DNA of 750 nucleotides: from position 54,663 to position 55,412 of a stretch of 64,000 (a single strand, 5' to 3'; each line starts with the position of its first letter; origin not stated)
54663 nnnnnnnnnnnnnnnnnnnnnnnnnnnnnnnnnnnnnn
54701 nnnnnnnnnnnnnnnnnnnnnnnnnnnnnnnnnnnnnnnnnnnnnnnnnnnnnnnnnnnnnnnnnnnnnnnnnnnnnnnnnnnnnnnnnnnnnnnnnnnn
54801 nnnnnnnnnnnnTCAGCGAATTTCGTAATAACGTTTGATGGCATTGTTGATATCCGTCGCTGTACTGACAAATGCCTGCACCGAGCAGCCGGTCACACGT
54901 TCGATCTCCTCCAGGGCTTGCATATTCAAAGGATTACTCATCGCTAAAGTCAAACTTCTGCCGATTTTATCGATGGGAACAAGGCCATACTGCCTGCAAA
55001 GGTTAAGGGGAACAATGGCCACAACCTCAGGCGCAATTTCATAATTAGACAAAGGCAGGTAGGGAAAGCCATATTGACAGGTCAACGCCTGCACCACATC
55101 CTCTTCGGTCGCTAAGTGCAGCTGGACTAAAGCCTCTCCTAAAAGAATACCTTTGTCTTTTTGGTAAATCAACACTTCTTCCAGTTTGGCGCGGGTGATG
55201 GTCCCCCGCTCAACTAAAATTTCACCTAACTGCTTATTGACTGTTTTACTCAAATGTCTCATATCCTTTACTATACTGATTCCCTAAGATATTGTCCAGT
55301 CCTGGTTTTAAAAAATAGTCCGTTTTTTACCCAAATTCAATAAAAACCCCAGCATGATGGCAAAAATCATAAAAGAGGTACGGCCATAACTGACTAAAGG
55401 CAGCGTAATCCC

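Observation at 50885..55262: Stand-alone MshEN domains match the c-di-GMP-binding motif better than the ATPases' own N-domains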

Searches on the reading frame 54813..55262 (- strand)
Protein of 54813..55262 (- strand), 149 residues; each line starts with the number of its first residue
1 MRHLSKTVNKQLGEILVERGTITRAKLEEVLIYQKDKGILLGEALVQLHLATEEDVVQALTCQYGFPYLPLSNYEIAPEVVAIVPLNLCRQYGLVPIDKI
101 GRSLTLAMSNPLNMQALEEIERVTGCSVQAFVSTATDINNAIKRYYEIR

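Call 3: search_protein_families(library=pfam, proteins=[window:54813-55262:-], max_evalue=0.01)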
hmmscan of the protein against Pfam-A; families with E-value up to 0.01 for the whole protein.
window:54813-55262:- (149 aa): 2 families
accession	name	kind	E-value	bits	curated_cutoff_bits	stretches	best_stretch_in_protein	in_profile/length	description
PF05157.20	MshEN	-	2.3e-23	82.4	23.1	1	64-147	1-85/90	MshEN domain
PF22341.1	GSPE_N1E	-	0.0088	16.6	27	0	101-146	19-64/64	GSPII protein E, N1E domain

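Call 4: search_protein_families(library=ncbifam, proteins=[window:54813-55262:-], max_evalue=0.01)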
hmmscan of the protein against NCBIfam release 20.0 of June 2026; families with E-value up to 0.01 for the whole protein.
window:54813-55262:- (149 aa): 6 families
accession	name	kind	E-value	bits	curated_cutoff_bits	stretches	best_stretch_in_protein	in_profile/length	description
TIGR02538.1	type_IV_pilB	equivalog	2.9e-21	75.7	675.65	1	12-147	2-137/564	type IV-A pilus assembly ATPase PilB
NF008411.1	PRK11234.1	equivalog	6.1e-18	64.6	1170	1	9-147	481-618/723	cyclic di-3',5'-guanylate-activated glycosyltransferase NfrB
NF012033.0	PRK15489.1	equivalog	1.2e-15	56.8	537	1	8-144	489-625/703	glycosyl transferase family protein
NF053729.1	c-di-GMP_motif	domain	5.2e-14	51.8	38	1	11-61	1-51/53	cyclic di-GMP-binding domain-containing protein, MshE-related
TIGR03029.1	EpsG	equivalog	4.1e-13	49.1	313.8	1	10-83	3-76/274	chain length determinant protein tyrosine kinase EpsG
TIGR02533.1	type_II_gspE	equivalog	0.00012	20.9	630.25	1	83-147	3-67/486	type II secretion system ATPase GspE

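Call 15: find_homologous_proteins(query=window:54813-55262:-)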
Query window:54813-55262:- (149 aa): 2111 proteins with E <= 0.001 among 2156 candidates; the best 120 are listed.
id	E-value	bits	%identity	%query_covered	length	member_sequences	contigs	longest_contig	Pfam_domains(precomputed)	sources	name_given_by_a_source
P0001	2.7e-90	317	100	100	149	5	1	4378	PF05157.21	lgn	-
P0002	3.2e-82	291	90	100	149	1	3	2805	PF05157.21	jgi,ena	-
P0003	4.5e-81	287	89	100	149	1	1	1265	PF05157.21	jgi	jgi:type IV pilus assembly protein PilB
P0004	7.8e-81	287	88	100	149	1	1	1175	PF05157.21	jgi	jgi:type IV pilus assembly protein PilB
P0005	3.5e-79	281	87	100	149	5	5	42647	PF05157.21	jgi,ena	jgi:type IV pilus assembly protein PilB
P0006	3.5e-78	278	87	100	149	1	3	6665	PF05157.21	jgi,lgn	jgi:type IV pilus assembly protein PilB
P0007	1.4e-75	270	83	100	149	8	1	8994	PF05157.21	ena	-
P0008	1.7e-75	269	83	100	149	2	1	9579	PF05157.21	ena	-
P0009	2.3e-75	269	81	100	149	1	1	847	PF05157.21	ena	-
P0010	2.4e-75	269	84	100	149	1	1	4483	PF05157.21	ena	-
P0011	3.8e-75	268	82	100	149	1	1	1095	PF05157.21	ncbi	-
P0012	4.7e-75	268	83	100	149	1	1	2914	PF05157.21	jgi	-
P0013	5.1e-75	268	84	100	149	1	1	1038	PF05157.21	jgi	jgi:type IV pilus assembly protein PilB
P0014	7.0e-75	267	82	100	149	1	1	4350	PF05157.21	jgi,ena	-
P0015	1.1e-74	267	81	100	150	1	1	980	PF05157.21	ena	-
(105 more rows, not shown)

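Call 16: find_related_loci(query=window:54813-55262:-, collection=genome_contigs, flank=8000)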
Query window:54813-55262:- (149 aa) in genome_contigs; peptide patterns used: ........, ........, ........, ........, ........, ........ (x = any residue, [..] = any of these).
250 stretches matched a pattern; 121 encode a relative of the query (tblastn E <= 1e-3); the best 80 are kept; 80 distinct loci.
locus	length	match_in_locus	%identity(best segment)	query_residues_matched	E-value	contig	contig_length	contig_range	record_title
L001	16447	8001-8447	82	1-149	3e-82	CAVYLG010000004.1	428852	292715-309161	MAG: Candidatus Omnitrophota bacterium isolate MFD01476.bin.2.120 genome assembly, contig: contig_28232, whole genome sh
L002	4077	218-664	77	1-149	3e-81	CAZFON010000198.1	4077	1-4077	MAG TPA_asm: uncultured Planctomycetales bacterium isolate binchicken_co50_257 genome assembly, contig: NODE_34979_lengt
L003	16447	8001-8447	79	1-149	2e-80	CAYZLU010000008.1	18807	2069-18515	MAG TPA_asm: uncultured Planctomycetales bacterium isolate binchicken_co241_372 genome assembly, contig: NODE_2823_lengt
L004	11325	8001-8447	81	1-149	6e-80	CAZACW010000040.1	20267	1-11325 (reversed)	MAG TPA_asm: uncultured Planctomycetales bacterium isolate SRP273308_co1_408 genome assembly, contig: NODE_2809_length_2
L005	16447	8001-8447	77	1-149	6e-80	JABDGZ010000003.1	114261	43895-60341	MAG: Candidatus Omnitrophota bacterium isolate BWOrgControl_Nextera71_MAG1 3300021028.a:Ga0206863_1003, whole genome sho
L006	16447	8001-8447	78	1-149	7e-79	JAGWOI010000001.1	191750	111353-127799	MAG: Candidatus Omnitrophota bacterium isolate REEB252 contig-150_44, whole genome shotgun sequence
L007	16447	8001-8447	78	1-149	3e-78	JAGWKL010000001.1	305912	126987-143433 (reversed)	MAG: Candidatus Omnitrophota bacterium isolate REEB160 contig-150_6, whole genome shotgun sequence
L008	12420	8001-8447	78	1-149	3e-78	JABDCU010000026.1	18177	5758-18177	MAG: Candidatus Omnitrophota bacterium isolate BWMinControl_Nextera19_MAG3 3300020833.a:Ga0206995_1059, whole genome sho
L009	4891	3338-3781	76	1-148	3e-78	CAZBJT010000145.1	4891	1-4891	MAG TPA_asm: uncultured Planctomycetales bacterium isolate binchicken_co54_492 genome assembly, contig: NODE_33265_lengt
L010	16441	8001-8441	78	1-147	9e-78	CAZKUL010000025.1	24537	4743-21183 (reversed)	MAG TPA_asm: uncultured Planctomycetales bacterium isolate binchicken_co241_121 genome assembly, contig: NODE_1903_lengt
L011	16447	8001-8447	76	1-149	8e-78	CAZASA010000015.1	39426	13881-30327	MAG TPA_asm: uncultured Planctomycetales bacterium isolate binchicken_co241_31 genome assembly, contig: NODE_926_length_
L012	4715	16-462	73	1-149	3e-75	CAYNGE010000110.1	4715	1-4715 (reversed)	MAG TPA_asm: uncultured Planctomycetales bacterium isolate binchicken_co162_605 genome assembly, contig: NODE_52903_leng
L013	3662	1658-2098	76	1-147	2e-75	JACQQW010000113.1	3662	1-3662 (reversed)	MAG: Candidatus Omnitrophota bacterium isolate NC_groundwater_1343_Ag_S-0.2um_51_20 S_p2_S4_coassembly_k141_1591716, who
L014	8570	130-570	74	1-147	5e-74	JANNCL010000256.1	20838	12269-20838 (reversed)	MAG: Candidatus Omnitrophota bacterium isolate OTE_78_metabat_191 OTE_78_k141_4141213, whole genome shotgun sequence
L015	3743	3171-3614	73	1-148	4e-74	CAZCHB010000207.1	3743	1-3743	MAG TPA_asm: uncultured Planctomycetales bacterium isolate SRP342105_co1_318 genome assembly, contig: NODE_36494_length_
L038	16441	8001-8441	63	1-147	2e-62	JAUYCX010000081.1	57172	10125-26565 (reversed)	MAG: Candidatus Omnitrophota bacterium isolate C20_maxbin.112_sub C20_k141_85423, whole genome shotgun sequence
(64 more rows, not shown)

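Call 17: search_solved_structures(query=window:54813-55262:-, max_evalue=0.01, show_alignments=4)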
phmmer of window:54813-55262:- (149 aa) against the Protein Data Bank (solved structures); distinct sequences matched with E-value up to 0.01: 18.
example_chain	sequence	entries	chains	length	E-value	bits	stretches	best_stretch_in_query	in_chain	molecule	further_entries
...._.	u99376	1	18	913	1.4e-42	148.2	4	9-146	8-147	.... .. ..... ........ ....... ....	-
5zfr_A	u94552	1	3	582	1.5e-22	83.3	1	10-147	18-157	Type IV pilus biogenesis ATPase PilB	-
6olj_C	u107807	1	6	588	1.1e-21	80.5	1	10-147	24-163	Type IV pilus biogenesis ATPase PilB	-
5tsg_B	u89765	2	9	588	1.1e-21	80.5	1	10-147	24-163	Type IV pilus biogenesis ATPase PilB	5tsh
3jc8_Ba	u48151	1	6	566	8.2e-20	74.5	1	11-147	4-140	Type IV-A pilus assembly ATPase PilB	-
9g1w_A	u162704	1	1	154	7.3e-16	61.7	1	9-146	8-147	Type IV pilus assembly ATPase PilB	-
6ejf_G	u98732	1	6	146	1.2e-14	57.8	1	10-146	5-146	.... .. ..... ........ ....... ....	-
5htl_A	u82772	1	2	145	1.7e-13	54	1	8-120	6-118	MSHA biogenesis protein MshE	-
6ejf_J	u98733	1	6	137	5.6e-10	42.6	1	11-120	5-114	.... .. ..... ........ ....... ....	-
8pdk_A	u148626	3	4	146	5.8e-10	42.6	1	11-120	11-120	c-di-GMP binding domain of the ATPase enzyme PilF | ATP-binding motif-containing protein pilF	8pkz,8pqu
8pfa_A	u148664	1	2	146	5.9e-10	42.5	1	11-120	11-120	c-di-GMP binding domain of the ATPase enzyme PilF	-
8pe0_A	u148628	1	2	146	1.1e-09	41.6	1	11-120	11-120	c-di-GMP binding domain of the ATPase enzyme PilF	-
9gl5_A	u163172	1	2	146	1.5e-09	41.2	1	11-120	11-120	ATP-binding motif-containing protein pilF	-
9glg_A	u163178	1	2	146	1.5e-09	41.2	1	11-120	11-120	ATP-binding motif-containing protein pilF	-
7lko_B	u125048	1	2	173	9.6e-07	32.1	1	16-141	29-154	Pilus biogenesis protein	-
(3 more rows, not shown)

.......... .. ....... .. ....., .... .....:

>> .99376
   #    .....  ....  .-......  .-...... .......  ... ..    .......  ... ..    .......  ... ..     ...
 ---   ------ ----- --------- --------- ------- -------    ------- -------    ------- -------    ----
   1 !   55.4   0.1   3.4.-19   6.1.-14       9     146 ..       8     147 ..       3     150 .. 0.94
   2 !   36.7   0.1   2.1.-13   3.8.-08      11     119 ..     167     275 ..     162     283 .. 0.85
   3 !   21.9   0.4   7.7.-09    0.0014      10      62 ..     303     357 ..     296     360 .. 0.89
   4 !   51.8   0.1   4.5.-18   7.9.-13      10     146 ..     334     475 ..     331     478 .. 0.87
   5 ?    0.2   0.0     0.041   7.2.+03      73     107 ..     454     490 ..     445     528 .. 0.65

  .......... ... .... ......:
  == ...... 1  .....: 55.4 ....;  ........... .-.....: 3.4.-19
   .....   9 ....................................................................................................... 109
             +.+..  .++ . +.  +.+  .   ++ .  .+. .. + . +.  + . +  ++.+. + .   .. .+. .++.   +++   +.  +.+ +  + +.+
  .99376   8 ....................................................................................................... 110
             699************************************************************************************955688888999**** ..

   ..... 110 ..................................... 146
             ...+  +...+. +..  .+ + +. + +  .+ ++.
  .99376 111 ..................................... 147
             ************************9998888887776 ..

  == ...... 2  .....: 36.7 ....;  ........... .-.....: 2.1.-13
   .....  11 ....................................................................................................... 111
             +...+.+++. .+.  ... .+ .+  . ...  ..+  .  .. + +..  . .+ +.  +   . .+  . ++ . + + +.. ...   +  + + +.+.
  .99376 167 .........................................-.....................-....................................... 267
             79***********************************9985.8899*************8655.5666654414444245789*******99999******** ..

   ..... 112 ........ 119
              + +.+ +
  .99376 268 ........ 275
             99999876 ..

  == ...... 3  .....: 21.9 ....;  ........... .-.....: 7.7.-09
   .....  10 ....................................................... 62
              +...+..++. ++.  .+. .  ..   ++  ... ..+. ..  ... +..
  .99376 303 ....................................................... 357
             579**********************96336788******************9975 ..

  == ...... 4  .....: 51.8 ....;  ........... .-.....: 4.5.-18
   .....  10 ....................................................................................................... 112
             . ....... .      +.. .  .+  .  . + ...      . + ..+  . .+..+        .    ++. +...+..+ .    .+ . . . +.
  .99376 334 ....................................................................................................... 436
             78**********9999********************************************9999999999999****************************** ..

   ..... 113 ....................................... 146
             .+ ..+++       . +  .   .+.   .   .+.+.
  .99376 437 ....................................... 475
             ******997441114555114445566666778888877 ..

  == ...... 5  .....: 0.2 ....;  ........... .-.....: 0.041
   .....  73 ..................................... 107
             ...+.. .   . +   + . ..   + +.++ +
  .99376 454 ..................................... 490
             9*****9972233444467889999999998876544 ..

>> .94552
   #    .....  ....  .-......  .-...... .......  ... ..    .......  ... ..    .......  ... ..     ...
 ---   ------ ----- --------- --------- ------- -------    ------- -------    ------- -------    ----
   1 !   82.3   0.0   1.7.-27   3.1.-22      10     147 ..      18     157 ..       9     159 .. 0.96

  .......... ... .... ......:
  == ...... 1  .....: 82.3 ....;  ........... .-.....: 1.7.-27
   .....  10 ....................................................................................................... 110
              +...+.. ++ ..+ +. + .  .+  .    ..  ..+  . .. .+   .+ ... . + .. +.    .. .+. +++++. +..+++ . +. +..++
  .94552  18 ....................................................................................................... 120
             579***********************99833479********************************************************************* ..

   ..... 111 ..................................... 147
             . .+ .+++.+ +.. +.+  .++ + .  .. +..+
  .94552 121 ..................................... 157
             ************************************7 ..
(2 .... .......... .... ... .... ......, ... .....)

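Call 28: search_protein_families(library=pfam, proteins=[L038:6566-7990:+, L038:11919-12815:+], max_evalue=0.001)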
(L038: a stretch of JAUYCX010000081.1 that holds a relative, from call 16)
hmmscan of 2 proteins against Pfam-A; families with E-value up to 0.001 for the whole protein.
L038:6566-7990:+ (474 aa): 5 families
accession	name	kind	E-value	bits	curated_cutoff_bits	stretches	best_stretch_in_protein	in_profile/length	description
PF00990.26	GGDEF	-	1.8e-26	93.3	23.8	1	316-471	3-161/161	Diguanylate cyclase, GGDEF domain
PF13185.12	GAF_2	-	1.8e-12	48.1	28.6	1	158-302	2-136/136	GAF domain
PF01590.32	GAF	-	1.6e-10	42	22.4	1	211-301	47-133/133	GAF domain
PF13492.12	GAF_3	-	4.3e-08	34.1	27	1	242-303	69-129/129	GAF domain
PF00672.30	HAMP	-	3.1e-07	31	25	1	67-117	2-52/53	HAMP domain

L038:11919-12815:+ (298 aa): 3 families
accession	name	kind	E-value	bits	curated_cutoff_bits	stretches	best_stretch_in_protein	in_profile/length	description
PF00990.26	GGDEF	-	1.9e-43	148.5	23.8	1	141-288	2-160/161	Diguanylate cyclase, GGDEF domain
PF00072.30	Response_reg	-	3.2e-17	63.1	30.2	1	8-116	1-109/111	Response regulator receiver domain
PF20161.5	VpsR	-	0.00013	22.1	23.7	1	7-113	12-116/121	VpsR domain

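Call 40: search_protein_representatives(protein=window:54813-55262:-)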
Query: 149 residues. Proteins with E-value up to 0.001 (for the whole library): 19904; up to 1e-10: 6293; up to 1e-30: 69. The best 150 are listed.
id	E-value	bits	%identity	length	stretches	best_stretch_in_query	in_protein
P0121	6.0e-77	272.5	33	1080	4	9-148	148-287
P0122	1.1e-63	229.5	30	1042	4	10-146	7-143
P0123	2.7e-61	221.8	29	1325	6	10-147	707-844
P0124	2.3e-53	196.1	33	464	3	11-146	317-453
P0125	1.1e-50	187.4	48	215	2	6-147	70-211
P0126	1.1e-50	187.4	31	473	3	12-147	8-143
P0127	1.3e-49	184.0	55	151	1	3-148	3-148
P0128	6.6e-49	181.7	27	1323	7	9-147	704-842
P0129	5.0e-48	178.8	35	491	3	11-146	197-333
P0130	1.4e-47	177.4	28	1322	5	7-146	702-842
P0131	6.7e-47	175.2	31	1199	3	10-148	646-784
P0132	8.3e-47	174.9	36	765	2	10-147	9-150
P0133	8.7e-46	171.6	29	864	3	10-147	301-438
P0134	1.3e-45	171.0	35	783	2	8-147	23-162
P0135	1.6e-45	170.7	28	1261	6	11-134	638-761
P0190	1.2e-30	122.6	41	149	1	5-146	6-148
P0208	6.1e-30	120.3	42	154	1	8-146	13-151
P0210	1.3e-29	119.2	45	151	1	6-146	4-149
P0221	3.0e-29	118.0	41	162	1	7-142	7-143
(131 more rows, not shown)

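Call 43: predict_structure(alignment_id=A1)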
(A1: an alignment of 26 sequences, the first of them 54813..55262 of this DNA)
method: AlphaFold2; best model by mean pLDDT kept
length: 149 residues; sequences in the alignment: 26
mean_pLDDT: 89.1   pTM: 0.78
mean pLDDT of the five models: 89.1, 89.0, 87.5, 87.4, 86.6
residues with pLDDT >= 90: 105; 70-90: 33; 50-70: 7; < 50: 4
segments of 3 or more residues with pLDDT < 50: 1-4
pLDDT, mean of each block of 10 residues (from residue 1): 53 85 92 89 91 92 90 91 95 95 95 92 96 95 85
secondary structure, 60 per line:
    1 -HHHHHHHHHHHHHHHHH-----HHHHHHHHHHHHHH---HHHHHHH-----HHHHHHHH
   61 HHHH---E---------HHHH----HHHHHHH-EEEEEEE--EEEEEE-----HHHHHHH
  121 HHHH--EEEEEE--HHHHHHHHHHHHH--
elements in order: H2-18 H24-37 H41-47 H53-64 H78-81 H86-92 E94-100 E103-108 H114-124 E127-132 H135-147

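Call 47: fold_search(model_id=the predicted structure, library=pdb)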
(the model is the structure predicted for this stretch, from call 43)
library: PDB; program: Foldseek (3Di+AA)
matches with E <= 10: 282; with E <= 0.001: 21
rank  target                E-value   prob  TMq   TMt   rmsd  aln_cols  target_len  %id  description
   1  9g1w_MODEL_1_A        4.8e-11  1.00  0.81  0.79   2.1       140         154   28  NMR solution structure of the Thermus thermophilus PilF-GSPIIA domain (released 2025-05-21)
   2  5htl_B                8.8e-11  1.00  0.75  0.80   2.6       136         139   28  Structure of MshE with cdg (released 2016-10-05)
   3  5htl_A                3.2e-10  1.00  0.74  0.77   2.6       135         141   27  Structure of MshE with cdg (released 2016-10-05)
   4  8pfa_A                5.6e-10  1.00  0.68  0.72   3.5       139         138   26  X-ray structure of the Thermus thermophilus K167R mutant of the PilF-GSPIIB domain in the c-di-GMP bound state (released 2024-06-26)
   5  9gl5_A                6.7e-10  1.00  0.67  0.72   3.4       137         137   26  X-ray structure of the Thermus thermophilus Q190E mutant of the PilF-GSPIIB domain in the c-di-GMP bound state (released 2025-06-25)
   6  7lkm_B                1.0e-09  1.00  0.72  0.72   3.1       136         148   20  The PilB(N-terminal_P70S mutant)-PilZ complex of the Type IV pilus from Xanthomonas citri (released 2021-08-11)
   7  6ejf_G                1.2e-09  1.00  0.78  0.79   2.4       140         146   33  Thermus thermophilus PilF ATPase (apoprotein form) (released 2018-08-01)
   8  8pdk_A                1.2e-09  1.00  0.67  0.71   3.5       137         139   27  X-ray structure of the Thermus thermophilus PilF-GSPIIB domain in the c-di-GMP bound state (released 2024-06-26)
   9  9glg_A                1.3e-09  1.00  0.67  0.72   3.4       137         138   26  X-ray structure of the Thermus thermophilus Q218E mutant of the PilF-GSPIIB domain in the c-di-GMP bound state (released 2025-06-25)
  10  9glg_B                1.5e-09  1.00  0.66  0.70   3.5       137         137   26  X-ray structure of the Thermus thermophilus Q218E mutant of the PilF-GSPIIB domain in the c-di-GMP bound state (released 2025-06-25)
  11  7lkm_A                1.8e-09  1.00  0.70  0.70   3.3       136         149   20  The PilB(N-terminal_P70S mutant)-PilZ complex of the Type IV pilus from Xanthomonas citri (released 2021-08-11)
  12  8pe0_A                1.8e-09  1.00  0.66  0.69   3.5       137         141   27  X-ray structure of the Thermus thermophilus K167L mutant of the PilF-GSPIIB domain in the c-di-GMP bound state (released 2024-06-26)
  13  7lko_A                2.0e-09  1.00  0.73  0.74   3.0       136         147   20  The PilB(N-terminal)-PilZ complex of the Type IV pilus from Xanthomonas citri (2.9 A) (released 2021-08-11)
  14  8pfa_B                3.5e-09  1.00  0.66  0.70   3.5       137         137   27  X-ray structure of the Thermus thermophilus K167R mutant of the PilF-GSPIIB domain in the c-di-GMP bound state (released 2024-06-26)
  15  8pdk_B                5.1e-09  1.00  0.66  0.70   3.5       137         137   27  X-ray structure of the Thermus thermophilus PilF-GSPIIB domain in the c-di-GMP bound state (released 2024-06-26)
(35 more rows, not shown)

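Call 56: find_encoding_contigs(protein=P0190, flank=6000, max_places=4)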
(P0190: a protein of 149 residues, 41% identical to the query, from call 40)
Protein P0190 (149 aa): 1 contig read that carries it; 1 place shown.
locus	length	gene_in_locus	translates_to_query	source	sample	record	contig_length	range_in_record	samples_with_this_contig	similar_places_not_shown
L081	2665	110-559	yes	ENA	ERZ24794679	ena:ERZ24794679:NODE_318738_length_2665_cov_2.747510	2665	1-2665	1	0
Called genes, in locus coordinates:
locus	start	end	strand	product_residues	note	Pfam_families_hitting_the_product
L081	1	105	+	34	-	?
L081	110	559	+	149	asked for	PF05157:MshEN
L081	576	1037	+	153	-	PF05157:MshEN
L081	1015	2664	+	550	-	?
